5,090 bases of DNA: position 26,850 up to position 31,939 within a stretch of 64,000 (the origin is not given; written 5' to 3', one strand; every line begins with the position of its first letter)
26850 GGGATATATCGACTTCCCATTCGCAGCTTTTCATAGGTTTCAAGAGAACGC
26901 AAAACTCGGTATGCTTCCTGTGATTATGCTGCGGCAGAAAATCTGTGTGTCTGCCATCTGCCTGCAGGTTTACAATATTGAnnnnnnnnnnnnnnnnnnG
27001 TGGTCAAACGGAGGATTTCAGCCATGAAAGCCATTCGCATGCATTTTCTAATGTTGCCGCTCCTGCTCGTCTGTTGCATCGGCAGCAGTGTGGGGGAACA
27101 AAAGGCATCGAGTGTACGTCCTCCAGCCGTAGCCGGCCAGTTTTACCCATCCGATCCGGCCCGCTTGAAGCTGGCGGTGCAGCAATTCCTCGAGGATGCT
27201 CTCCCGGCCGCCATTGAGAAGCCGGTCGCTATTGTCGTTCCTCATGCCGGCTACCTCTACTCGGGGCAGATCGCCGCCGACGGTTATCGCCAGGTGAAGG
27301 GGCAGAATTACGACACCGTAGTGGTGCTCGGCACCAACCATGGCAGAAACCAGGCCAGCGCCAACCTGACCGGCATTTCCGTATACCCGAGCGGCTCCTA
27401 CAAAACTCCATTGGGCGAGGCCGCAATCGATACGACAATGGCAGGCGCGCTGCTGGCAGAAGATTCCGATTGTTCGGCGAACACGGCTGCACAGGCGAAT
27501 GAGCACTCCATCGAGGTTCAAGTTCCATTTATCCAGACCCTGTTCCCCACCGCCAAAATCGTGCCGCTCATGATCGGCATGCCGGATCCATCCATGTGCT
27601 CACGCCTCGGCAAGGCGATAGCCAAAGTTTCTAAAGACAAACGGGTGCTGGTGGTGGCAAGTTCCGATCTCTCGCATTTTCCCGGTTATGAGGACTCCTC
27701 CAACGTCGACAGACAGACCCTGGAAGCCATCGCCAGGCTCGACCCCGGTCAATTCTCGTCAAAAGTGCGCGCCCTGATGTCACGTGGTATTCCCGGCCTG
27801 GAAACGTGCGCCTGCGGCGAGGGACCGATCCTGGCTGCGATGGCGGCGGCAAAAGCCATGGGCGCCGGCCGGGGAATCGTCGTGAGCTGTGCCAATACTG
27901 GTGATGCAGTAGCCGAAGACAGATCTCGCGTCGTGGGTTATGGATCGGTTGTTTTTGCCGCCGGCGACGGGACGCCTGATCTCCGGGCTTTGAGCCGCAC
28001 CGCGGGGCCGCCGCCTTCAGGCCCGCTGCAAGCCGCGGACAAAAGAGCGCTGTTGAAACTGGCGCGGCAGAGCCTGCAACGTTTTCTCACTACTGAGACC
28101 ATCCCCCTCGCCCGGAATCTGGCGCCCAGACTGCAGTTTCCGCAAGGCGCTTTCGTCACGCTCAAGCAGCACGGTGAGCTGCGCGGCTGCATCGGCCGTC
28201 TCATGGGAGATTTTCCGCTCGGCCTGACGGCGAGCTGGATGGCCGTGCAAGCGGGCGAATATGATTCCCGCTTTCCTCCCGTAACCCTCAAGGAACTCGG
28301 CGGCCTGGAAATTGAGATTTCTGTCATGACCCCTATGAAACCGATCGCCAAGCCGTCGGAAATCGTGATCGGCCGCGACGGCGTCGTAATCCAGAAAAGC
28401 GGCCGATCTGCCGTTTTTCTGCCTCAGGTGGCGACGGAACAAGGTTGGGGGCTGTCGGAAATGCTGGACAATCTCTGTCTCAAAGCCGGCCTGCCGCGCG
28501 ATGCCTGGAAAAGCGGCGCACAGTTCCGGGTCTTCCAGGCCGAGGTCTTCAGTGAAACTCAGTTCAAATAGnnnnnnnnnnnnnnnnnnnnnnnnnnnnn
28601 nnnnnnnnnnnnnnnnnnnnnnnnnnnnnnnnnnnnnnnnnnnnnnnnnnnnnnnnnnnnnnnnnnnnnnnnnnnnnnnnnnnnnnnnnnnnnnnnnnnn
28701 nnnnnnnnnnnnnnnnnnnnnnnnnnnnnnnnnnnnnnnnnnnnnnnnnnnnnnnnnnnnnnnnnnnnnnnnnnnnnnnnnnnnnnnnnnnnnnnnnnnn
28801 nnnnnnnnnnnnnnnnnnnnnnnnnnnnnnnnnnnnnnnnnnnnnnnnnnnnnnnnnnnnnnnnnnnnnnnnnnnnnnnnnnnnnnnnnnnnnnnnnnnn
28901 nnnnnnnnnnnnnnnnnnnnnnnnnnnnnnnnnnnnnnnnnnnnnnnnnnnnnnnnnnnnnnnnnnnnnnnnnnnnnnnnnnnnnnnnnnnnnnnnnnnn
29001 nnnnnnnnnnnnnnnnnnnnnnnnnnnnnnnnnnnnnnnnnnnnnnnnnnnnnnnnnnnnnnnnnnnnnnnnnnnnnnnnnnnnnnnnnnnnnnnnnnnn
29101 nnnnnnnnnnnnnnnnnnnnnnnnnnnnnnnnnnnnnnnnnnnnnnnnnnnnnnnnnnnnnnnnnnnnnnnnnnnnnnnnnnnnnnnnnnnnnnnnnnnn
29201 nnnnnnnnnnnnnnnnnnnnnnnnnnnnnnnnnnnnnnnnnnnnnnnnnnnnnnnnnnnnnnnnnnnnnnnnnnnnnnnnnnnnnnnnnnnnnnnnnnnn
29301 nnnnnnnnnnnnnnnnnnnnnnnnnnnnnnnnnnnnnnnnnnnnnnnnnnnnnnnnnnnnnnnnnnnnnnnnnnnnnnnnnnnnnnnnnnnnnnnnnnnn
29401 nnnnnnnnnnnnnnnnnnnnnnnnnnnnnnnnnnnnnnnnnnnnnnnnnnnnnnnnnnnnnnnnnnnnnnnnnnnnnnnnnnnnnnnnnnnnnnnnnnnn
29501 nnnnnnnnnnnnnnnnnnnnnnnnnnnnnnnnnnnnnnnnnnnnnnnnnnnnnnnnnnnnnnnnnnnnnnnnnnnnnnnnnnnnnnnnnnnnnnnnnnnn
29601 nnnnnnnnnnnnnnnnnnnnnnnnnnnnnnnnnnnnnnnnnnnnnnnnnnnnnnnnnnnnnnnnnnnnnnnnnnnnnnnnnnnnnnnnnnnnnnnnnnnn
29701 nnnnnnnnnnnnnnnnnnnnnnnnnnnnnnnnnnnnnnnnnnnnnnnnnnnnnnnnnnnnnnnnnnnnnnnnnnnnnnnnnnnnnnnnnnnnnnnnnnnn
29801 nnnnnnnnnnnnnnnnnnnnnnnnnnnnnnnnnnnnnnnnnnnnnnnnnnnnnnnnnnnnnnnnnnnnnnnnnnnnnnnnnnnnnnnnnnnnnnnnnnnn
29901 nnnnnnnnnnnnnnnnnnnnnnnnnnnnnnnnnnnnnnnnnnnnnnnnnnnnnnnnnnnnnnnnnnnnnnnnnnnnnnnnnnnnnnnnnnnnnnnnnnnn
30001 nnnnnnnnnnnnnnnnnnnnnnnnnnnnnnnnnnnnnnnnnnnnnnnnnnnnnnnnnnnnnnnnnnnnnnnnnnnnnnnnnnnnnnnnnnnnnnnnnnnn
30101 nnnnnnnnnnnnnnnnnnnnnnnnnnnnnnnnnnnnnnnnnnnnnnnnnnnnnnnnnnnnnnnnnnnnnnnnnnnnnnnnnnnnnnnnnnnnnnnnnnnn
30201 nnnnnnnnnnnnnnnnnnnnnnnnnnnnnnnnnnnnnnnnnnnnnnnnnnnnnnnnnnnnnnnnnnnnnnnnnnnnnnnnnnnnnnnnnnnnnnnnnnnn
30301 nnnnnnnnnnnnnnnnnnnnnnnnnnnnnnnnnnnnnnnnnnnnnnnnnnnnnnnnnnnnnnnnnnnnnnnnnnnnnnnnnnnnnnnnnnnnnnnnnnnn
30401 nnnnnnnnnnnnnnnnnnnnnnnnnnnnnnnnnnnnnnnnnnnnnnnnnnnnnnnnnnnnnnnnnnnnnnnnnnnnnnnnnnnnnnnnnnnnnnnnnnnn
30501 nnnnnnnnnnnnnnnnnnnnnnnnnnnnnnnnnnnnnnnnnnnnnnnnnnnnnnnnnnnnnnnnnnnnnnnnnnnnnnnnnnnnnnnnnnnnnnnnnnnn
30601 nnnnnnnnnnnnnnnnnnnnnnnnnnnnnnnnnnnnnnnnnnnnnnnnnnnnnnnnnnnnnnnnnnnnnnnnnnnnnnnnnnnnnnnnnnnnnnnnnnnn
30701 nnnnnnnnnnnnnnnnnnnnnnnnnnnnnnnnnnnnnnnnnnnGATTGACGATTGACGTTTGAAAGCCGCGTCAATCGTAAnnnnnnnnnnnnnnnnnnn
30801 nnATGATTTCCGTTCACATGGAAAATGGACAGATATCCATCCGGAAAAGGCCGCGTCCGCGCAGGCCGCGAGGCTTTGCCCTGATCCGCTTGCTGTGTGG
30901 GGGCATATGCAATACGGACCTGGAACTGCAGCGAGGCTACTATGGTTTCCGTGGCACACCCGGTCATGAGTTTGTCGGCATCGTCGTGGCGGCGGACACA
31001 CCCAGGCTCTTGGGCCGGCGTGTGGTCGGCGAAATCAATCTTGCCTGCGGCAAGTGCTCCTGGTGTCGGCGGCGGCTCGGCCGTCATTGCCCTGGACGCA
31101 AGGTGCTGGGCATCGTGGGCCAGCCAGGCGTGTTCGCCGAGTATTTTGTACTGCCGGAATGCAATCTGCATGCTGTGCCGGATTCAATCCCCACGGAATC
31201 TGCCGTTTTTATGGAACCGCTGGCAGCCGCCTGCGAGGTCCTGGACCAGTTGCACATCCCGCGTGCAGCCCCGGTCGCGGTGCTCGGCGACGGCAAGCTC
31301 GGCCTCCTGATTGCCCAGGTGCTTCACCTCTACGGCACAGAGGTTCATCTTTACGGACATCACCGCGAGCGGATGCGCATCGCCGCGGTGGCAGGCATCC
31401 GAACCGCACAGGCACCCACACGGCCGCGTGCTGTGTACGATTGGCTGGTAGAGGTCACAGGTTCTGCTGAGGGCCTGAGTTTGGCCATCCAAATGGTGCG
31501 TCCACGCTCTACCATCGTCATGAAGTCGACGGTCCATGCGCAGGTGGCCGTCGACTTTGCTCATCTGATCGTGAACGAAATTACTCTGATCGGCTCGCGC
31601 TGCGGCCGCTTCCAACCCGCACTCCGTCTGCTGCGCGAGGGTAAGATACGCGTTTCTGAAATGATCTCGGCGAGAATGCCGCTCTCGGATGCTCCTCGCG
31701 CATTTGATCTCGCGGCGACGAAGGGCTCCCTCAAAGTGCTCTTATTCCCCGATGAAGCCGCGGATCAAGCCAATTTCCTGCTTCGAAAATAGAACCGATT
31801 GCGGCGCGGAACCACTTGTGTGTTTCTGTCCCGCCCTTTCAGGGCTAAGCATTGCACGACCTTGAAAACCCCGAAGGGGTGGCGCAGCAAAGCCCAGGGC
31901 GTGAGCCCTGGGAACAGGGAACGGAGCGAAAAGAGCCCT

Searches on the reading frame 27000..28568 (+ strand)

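Call 32: search_protein_families(library=pfam, proteins=[window:27000-28568:+], max_evalue=0.001)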
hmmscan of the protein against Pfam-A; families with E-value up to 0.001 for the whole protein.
window:27000-28568:+ (523 aa): 3 families
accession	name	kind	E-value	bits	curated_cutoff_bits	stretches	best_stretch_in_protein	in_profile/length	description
PF01875.22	Memo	-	3.1e-61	207.4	27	1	42-318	2-269/269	Memo-like protein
PF01871.22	AMMECR1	-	2.9e-48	164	25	1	352-517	1-168/168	AMMECR1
PF02900.23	LigB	-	0.00014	21.5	26.3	1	188-227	135-182/269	Catalytic LigB subunit of aromatic ring-opening dioxygenase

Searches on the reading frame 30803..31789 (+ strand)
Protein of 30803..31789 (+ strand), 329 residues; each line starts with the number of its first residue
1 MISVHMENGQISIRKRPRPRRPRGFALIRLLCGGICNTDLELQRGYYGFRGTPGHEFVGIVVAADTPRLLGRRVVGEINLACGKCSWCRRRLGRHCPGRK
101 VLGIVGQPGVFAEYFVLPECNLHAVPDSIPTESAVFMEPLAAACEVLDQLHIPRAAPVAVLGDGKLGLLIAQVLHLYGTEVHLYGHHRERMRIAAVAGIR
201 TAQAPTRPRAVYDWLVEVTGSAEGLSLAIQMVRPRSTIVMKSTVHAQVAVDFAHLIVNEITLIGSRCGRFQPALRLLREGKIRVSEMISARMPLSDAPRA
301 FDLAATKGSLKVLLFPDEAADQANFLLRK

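Call 32: search_protein_families(library=pfam, proteins=[window:30803-31789:+], max_evalue=0.001)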
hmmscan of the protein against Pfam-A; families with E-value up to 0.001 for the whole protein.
window:30803-31789:+ (329 aa): 2 families
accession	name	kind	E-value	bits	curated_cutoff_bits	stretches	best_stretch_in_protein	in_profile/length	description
PF08240.17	ADH_N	-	3.1e-17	63.2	23.5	1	26-127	5-104/104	Alcohol dehydrogenase GroES-like domain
PF00107.32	ADH_zinc_N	-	1.1e-07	32.4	31.8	1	166-276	2-126/129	Zinc-binding dehydrogenase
